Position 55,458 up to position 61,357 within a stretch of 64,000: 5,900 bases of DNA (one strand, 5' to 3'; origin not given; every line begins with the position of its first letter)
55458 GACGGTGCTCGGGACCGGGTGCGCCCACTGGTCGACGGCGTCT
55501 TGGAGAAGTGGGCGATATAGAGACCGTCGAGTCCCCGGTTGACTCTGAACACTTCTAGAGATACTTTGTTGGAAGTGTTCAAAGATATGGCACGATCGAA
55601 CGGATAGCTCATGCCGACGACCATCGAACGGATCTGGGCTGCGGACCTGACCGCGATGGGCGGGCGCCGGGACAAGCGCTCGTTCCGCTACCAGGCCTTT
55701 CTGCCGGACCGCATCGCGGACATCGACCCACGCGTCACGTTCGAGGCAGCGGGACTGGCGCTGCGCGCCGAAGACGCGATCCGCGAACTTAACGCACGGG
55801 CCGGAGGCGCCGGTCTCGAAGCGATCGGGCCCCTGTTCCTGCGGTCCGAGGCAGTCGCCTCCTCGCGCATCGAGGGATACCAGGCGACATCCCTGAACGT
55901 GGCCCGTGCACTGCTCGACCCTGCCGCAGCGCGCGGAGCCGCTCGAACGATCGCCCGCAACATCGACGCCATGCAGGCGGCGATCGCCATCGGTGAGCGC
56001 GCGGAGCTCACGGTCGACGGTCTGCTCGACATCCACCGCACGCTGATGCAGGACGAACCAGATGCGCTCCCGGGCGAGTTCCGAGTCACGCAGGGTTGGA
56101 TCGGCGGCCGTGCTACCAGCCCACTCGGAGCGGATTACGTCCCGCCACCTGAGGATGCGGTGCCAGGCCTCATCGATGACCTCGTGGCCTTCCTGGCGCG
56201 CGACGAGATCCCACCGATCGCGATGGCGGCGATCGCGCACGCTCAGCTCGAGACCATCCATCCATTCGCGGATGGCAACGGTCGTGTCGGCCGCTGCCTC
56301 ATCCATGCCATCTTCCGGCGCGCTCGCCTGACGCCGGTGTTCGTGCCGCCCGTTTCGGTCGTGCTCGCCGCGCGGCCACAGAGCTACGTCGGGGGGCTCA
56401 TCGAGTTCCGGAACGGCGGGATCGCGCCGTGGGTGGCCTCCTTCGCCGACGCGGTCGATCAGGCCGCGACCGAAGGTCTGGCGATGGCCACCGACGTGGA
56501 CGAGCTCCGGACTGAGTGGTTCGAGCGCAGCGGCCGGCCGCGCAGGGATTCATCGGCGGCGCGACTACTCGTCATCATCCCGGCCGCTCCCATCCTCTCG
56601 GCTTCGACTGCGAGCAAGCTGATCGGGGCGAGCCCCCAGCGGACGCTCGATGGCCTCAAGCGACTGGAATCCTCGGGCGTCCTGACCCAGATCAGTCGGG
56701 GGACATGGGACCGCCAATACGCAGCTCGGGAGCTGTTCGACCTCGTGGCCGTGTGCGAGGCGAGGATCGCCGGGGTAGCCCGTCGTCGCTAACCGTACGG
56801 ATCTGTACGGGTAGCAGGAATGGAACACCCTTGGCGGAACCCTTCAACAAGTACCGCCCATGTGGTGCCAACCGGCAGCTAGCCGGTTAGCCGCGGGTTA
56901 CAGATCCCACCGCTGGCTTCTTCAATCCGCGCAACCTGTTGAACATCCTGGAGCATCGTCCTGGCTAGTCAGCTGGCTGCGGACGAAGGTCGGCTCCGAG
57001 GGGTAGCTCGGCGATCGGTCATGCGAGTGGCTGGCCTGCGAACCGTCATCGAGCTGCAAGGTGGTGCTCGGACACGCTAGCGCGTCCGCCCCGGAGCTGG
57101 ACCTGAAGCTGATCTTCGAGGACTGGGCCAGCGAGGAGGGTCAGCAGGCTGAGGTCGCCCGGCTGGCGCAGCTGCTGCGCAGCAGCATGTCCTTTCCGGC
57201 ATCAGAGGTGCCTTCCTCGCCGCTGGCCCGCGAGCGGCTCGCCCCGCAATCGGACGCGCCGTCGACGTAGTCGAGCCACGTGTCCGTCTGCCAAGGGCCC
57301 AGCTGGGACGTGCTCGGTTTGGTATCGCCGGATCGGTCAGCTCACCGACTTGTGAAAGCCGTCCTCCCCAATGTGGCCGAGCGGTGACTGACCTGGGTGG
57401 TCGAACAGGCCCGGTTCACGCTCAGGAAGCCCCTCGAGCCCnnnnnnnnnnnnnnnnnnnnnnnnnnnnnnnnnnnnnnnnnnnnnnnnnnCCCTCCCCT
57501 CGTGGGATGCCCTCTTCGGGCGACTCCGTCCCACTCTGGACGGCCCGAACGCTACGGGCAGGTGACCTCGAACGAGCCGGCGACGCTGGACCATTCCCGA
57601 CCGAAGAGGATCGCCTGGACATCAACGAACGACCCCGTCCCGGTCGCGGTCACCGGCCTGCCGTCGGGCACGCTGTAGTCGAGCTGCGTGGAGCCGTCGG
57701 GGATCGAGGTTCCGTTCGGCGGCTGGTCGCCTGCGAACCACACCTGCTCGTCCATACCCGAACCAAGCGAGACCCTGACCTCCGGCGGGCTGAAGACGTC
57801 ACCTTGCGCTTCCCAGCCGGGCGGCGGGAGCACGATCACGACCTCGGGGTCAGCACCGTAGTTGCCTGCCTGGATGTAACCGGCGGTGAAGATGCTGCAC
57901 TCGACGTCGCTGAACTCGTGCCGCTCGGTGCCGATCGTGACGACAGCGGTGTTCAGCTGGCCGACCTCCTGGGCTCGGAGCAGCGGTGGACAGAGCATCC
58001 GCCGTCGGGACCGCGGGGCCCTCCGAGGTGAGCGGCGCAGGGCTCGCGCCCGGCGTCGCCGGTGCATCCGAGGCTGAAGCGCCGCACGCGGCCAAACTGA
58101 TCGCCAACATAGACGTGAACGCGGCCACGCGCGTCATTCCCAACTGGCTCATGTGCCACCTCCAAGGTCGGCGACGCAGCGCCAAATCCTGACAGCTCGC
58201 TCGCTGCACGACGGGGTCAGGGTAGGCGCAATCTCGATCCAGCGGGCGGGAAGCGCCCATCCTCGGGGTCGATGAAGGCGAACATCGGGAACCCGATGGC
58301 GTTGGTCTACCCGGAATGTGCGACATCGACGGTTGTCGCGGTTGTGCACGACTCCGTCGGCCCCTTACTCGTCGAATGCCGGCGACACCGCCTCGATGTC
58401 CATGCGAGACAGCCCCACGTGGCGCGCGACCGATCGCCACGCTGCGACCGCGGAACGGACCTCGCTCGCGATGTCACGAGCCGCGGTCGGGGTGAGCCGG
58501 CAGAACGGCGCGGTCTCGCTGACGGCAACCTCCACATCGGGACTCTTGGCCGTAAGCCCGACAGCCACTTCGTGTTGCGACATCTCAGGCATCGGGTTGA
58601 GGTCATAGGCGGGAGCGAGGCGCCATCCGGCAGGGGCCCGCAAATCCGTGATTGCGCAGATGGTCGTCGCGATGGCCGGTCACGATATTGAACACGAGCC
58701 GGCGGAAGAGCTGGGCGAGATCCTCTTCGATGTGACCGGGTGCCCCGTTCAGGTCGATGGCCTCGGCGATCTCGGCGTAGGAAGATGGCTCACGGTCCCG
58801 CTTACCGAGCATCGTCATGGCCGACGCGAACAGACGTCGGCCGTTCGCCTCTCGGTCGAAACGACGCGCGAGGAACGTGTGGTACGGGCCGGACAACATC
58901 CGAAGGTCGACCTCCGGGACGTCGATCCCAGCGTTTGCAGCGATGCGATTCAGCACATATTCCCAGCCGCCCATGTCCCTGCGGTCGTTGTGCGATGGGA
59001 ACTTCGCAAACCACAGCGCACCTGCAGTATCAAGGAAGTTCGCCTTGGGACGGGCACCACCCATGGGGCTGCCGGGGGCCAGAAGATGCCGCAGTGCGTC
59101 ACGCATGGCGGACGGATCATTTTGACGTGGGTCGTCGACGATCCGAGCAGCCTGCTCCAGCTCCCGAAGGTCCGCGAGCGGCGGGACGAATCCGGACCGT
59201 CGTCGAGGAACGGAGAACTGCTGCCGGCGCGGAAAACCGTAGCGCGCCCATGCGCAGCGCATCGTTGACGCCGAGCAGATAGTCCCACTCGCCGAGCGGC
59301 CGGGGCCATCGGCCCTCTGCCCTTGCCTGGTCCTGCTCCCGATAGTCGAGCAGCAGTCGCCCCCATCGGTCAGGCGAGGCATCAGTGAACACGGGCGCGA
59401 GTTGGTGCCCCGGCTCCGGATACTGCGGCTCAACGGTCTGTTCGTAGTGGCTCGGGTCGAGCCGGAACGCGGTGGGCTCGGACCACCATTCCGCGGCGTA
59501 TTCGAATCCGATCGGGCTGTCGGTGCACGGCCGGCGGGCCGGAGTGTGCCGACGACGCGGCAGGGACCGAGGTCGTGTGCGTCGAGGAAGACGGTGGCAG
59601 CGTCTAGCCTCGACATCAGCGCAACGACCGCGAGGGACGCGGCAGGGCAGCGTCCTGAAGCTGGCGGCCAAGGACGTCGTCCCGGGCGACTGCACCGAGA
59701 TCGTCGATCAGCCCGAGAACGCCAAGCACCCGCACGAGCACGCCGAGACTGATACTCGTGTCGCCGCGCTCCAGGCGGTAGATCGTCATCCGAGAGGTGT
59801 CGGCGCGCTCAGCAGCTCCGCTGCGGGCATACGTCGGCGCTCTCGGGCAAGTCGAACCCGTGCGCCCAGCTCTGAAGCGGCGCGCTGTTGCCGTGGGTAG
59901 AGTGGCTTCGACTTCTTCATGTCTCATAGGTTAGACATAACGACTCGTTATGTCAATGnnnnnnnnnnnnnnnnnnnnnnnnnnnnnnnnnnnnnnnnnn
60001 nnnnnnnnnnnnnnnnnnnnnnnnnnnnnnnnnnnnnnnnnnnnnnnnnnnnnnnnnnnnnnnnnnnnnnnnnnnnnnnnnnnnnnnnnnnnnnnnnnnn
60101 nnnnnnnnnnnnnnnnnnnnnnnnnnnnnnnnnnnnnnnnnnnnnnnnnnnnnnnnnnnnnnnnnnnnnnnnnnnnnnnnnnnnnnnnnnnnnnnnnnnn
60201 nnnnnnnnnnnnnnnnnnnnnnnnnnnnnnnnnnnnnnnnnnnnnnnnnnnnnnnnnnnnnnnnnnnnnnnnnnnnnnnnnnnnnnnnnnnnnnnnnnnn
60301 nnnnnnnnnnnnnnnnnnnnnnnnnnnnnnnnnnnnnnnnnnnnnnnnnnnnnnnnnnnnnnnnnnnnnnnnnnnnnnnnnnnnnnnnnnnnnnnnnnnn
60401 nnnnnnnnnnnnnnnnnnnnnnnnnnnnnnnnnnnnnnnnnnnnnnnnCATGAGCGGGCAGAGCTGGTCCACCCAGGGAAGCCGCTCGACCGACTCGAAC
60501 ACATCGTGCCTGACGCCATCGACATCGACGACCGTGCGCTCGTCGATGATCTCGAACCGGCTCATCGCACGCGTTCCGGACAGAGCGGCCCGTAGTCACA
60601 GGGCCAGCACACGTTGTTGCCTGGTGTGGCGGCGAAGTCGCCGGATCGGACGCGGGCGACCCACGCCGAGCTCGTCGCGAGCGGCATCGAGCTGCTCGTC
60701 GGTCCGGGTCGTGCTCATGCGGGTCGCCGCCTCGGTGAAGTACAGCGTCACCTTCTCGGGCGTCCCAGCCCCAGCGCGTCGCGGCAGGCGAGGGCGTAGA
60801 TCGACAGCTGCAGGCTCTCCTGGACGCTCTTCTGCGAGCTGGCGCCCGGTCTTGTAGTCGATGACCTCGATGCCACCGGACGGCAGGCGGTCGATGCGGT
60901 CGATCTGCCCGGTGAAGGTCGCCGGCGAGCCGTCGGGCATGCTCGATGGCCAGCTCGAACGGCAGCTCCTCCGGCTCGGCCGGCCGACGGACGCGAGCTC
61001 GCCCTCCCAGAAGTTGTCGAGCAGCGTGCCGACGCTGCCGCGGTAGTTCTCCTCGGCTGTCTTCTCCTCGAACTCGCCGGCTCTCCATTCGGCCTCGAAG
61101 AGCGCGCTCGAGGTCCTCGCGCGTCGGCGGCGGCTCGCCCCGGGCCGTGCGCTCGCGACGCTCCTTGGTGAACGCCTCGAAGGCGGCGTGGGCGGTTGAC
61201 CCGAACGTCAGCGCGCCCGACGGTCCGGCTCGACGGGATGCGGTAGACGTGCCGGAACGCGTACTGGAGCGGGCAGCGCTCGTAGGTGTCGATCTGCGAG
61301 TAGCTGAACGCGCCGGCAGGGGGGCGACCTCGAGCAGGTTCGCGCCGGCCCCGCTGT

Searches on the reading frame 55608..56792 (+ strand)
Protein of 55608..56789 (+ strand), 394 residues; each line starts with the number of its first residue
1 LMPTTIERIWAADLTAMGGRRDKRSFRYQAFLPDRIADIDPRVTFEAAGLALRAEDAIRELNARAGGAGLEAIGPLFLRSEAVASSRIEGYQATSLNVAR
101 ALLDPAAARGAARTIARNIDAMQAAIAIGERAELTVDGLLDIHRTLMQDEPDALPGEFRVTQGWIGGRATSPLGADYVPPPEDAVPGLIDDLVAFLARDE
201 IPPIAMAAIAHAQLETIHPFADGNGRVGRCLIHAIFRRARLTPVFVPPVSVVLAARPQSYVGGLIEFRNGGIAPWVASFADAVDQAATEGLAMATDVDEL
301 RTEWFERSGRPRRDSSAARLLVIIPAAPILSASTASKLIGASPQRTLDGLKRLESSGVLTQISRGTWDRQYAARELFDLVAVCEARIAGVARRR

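Call 45: search_protein_families(library=pfam, proteins=[window:55608-56789:+], max_evalue=0.01)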
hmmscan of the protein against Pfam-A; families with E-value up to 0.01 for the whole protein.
window:55608-56789:+ (394 aa): 2 families
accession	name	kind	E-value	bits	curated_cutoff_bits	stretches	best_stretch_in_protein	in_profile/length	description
PF02661.23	Fic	-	5.7e-21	75.6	24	1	134-234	2-91/93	Fic/DOC family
PF13784.11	Fic_N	-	5e-07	30.1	26.7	1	77-126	31-81/82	Fic/DOC family N-terminal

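Call 67: find_encoding_contigs(protein=window:55611-56792:+, flank=10000, max_places=5)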
Protein window:55611-56792:+ (393 aa): 3 contigs read that carry it; 3 places shown.
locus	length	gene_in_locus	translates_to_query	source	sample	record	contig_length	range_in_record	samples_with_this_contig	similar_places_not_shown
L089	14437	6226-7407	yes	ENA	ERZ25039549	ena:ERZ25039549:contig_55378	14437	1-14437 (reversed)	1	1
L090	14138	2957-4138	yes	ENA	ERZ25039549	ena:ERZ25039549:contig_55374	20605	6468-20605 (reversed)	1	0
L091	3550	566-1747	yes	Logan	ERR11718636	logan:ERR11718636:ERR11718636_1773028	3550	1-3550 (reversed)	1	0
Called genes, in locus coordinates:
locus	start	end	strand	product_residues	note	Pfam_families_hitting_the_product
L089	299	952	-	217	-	PF13560:HTH_31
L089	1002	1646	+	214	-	-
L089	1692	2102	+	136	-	PF04266:ASCH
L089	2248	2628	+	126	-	-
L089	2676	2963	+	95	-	PF04075:F420H2_quin_red (weak)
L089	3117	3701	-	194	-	PF04011:LemA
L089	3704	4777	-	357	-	PF12483:GIDE (faint)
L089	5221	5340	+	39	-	-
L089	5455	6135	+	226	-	PF10056:DUF2293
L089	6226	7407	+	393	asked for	PF13784:Fic_N (weak), PF02661:Fic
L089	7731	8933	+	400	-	PF10116:Host_attach (weak), PF18844:baeRF_family2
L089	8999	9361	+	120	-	-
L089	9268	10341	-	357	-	PF12483:GIDE (faint)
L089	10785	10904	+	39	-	-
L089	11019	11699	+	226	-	PF10056:DUF2293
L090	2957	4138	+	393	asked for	PF13784:Fic_N (weak), PF02661:Fic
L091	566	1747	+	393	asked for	PF13784:Fic_N (weak), PF02661:Fic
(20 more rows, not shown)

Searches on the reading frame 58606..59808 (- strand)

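Call 45: search_protein_families(library=pfam, proteins=[window:58606-59808:-], max_evalue=0.01)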
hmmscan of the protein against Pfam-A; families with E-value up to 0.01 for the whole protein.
window:58606-59808:- (401 aa): 1 family
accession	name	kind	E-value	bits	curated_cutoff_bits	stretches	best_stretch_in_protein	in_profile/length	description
PF07804.18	HipA_C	-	3.5e-31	109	30.5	1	249-397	3-155/213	HipA-like C-terminal domain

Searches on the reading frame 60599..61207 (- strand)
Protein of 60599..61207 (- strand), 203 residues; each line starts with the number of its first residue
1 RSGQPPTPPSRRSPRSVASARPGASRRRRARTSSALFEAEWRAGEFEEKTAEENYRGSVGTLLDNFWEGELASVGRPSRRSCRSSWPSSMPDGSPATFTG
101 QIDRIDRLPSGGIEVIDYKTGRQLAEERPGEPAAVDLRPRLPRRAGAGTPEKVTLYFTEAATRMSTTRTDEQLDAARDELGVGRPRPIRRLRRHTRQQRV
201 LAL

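Call 45: search_protein_families(library=pfam, proteins=[window:60599-61207:-], max_evalue=0.01)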
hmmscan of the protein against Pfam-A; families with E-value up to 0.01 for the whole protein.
window:60599-61207:- (203 aa): 1 family
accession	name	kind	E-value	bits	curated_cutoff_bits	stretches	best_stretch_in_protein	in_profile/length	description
PF12705.13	PDDEXK_1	-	4e-08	33.9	22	1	22-126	53-151/247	PD-(D/E)XK nuclease superfamily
